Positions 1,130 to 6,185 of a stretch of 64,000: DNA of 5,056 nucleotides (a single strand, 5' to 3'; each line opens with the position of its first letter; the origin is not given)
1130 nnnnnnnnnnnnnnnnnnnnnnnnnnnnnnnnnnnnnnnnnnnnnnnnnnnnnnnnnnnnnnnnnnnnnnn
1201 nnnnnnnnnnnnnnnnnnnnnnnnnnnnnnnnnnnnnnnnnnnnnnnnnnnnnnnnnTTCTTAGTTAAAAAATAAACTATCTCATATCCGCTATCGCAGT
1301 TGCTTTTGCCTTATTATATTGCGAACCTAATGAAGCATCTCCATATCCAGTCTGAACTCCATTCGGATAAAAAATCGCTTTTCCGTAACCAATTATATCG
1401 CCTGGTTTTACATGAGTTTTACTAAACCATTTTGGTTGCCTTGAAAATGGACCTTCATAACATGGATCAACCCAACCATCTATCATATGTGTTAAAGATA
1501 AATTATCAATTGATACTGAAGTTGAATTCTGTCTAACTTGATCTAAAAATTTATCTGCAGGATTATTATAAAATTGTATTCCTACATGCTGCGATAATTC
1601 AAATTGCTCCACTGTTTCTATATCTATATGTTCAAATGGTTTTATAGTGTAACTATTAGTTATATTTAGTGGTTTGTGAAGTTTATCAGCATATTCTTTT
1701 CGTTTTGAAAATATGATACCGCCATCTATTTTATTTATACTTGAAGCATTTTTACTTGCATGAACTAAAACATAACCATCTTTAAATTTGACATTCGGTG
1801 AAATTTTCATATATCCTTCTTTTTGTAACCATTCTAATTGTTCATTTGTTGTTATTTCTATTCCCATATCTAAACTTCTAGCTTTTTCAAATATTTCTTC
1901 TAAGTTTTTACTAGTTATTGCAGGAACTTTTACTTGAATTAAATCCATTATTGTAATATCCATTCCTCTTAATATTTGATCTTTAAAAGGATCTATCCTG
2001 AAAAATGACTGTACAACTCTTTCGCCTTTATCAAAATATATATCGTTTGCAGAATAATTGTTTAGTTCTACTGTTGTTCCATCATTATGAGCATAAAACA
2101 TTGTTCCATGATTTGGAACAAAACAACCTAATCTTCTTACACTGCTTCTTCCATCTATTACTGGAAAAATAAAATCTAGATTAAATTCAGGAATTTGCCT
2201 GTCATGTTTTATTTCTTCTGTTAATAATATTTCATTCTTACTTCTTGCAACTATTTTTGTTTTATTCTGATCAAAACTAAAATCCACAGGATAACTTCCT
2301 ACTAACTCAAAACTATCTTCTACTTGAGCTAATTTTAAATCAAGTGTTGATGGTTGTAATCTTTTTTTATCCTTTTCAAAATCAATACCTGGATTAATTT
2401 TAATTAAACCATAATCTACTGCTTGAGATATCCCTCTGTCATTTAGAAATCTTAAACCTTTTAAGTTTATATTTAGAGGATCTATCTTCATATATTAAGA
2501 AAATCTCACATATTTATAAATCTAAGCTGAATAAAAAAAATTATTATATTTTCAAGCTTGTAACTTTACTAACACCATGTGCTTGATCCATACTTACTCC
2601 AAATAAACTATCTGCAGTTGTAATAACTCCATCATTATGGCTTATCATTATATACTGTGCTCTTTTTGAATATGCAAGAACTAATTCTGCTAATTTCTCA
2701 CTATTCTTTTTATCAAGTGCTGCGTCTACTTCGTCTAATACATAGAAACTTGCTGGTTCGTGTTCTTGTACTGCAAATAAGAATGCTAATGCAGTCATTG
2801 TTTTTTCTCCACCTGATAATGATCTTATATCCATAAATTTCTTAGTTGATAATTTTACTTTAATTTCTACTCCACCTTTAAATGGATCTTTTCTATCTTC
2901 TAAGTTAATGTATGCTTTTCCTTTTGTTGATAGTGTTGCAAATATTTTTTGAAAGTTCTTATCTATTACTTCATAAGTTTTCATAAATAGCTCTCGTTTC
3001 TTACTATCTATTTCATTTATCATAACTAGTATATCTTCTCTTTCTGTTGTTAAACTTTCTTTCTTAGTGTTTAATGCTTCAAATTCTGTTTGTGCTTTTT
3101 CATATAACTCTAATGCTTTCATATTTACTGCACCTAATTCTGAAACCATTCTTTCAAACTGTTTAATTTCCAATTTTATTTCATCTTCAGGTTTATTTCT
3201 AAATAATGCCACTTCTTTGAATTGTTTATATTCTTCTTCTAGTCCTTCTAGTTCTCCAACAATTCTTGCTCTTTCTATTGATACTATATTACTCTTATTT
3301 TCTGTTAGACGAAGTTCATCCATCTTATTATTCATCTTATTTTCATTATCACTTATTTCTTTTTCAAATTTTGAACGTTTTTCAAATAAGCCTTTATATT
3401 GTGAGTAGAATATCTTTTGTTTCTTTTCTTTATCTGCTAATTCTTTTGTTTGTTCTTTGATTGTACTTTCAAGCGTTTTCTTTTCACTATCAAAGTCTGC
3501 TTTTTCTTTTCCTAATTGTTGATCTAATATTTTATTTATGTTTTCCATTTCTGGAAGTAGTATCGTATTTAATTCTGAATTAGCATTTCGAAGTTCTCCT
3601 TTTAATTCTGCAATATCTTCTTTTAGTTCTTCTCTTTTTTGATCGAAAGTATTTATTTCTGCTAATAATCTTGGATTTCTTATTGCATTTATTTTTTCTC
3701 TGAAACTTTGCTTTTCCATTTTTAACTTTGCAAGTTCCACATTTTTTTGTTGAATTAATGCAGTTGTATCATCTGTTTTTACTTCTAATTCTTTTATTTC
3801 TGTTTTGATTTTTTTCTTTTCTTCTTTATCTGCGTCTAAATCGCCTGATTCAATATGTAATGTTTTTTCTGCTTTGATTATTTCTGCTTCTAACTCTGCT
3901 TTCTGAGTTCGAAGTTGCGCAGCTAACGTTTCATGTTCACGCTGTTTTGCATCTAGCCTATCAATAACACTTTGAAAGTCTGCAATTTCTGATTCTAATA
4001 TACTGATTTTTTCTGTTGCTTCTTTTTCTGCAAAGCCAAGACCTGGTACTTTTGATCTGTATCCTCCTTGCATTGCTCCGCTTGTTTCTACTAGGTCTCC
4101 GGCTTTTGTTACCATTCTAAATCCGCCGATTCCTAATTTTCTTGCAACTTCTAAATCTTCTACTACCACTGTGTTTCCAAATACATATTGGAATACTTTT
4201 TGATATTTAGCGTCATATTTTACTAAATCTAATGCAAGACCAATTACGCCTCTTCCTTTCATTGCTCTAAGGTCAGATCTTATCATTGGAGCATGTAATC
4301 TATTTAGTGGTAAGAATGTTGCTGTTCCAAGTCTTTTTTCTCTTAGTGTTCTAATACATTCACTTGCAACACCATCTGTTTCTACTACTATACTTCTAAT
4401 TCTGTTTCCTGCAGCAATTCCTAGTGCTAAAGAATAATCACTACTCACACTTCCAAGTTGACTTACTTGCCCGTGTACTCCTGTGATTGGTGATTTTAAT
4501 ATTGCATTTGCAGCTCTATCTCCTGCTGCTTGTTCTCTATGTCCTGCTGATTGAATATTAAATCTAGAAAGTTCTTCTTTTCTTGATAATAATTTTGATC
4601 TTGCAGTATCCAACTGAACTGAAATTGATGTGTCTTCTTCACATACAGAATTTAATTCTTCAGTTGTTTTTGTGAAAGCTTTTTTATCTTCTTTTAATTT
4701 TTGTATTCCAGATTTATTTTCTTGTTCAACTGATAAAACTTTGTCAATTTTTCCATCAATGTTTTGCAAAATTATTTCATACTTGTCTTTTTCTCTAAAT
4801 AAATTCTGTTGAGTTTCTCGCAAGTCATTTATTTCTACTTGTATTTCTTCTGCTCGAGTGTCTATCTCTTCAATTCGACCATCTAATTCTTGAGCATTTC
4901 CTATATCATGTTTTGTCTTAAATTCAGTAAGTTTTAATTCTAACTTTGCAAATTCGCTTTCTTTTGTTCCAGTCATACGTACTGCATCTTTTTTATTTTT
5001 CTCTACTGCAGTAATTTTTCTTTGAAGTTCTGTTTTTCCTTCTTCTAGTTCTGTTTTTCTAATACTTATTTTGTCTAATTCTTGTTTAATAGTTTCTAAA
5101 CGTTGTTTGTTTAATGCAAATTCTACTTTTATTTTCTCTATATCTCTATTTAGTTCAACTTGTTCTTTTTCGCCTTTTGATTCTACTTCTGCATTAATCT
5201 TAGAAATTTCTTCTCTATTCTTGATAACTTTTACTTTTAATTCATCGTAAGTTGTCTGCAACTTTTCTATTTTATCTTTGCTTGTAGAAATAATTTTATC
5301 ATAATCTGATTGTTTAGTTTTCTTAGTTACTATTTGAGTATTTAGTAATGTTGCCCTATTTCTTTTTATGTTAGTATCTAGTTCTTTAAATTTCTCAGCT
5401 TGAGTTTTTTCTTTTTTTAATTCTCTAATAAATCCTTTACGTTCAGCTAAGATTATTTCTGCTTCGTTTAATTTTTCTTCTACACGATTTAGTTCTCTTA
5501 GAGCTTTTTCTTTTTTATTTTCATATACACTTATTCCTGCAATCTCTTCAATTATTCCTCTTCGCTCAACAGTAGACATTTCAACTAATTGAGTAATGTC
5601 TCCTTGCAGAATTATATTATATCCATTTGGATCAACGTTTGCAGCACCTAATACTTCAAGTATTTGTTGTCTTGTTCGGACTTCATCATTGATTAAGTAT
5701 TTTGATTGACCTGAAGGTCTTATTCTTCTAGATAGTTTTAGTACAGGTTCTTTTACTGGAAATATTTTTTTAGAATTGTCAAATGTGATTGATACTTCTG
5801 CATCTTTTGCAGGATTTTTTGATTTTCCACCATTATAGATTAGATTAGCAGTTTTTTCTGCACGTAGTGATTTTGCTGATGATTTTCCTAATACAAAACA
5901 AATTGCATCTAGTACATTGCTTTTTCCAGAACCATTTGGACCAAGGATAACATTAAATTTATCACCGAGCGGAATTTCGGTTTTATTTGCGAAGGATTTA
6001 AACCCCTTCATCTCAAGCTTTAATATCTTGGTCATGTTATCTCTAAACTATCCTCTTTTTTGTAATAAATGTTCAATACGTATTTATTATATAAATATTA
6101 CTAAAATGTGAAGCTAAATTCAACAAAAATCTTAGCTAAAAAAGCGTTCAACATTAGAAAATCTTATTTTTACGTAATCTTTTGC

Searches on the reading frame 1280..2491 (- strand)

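Call 76: search_protein_families(library=pfam, proteins=[window:1280-2491:-], max_evalue=0.00001)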
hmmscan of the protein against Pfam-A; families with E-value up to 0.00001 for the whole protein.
window:1280-2491:- (404 aa): 1 family
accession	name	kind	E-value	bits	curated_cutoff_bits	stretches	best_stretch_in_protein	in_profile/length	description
PF22769.1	DCD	-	5.9e-08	33.4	27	1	16-164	2-150/153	dCTP deaminase-like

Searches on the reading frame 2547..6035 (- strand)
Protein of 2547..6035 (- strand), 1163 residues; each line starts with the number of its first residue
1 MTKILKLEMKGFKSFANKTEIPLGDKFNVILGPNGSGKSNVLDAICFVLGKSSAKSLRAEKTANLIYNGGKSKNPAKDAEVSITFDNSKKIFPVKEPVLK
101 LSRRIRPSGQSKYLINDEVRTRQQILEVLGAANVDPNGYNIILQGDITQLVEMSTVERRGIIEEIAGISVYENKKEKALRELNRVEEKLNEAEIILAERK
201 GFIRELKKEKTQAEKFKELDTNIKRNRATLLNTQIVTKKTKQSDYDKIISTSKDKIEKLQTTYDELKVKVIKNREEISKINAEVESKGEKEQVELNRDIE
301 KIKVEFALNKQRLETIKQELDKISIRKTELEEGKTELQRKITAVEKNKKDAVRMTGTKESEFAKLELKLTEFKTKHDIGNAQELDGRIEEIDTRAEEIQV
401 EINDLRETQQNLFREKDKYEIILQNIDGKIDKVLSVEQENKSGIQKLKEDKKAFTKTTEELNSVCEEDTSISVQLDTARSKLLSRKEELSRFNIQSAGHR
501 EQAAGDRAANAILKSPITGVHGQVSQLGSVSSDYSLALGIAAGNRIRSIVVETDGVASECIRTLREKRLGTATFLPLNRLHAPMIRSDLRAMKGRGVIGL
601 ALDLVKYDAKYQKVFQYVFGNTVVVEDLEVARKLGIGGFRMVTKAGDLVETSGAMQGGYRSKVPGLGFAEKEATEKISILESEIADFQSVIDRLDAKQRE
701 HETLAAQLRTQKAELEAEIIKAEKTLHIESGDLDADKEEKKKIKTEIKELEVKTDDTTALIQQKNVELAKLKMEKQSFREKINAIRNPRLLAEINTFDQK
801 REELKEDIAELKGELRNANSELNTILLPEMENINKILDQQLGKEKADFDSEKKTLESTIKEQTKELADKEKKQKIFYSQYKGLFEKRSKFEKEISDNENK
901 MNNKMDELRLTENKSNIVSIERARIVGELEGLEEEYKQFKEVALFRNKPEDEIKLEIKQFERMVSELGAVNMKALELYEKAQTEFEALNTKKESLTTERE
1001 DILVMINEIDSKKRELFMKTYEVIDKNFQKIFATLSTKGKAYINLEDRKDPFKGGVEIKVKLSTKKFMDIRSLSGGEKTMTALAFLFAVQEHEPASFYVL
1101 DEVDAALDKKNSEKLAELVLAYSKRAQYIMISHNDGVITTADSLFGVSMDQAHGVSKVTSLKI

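Call 76: search_protein_families(library=pfam, proteins=[window:2547-6035:-], max_evalue=0.00001)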
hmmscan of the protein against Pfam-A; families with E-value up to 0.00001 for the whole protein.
window:2547-6035:- (1163 aa): 4 families
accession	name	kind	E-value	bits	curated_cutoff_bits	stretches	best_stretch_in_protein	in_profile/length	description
PF02463.25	SMC_N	-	9.6e-50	169.5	40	1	4-1151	2-215/220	RecF/RecN/SMC N terminal domain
PF06470.18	SMC_hinge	-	1.1e-31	110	22.5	1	518-634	2-115/116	SMC proteins Flexible Hinge Domain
PF13476.12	AAA_23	-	1.6e-18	68.6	27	1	6-225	1-195/201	AAA domain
PF13304.12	AAA_21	-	4.4e-11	43.8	27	1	27-89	1-69/304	AAA domain, putative AbiEii toxin, Type IV TA system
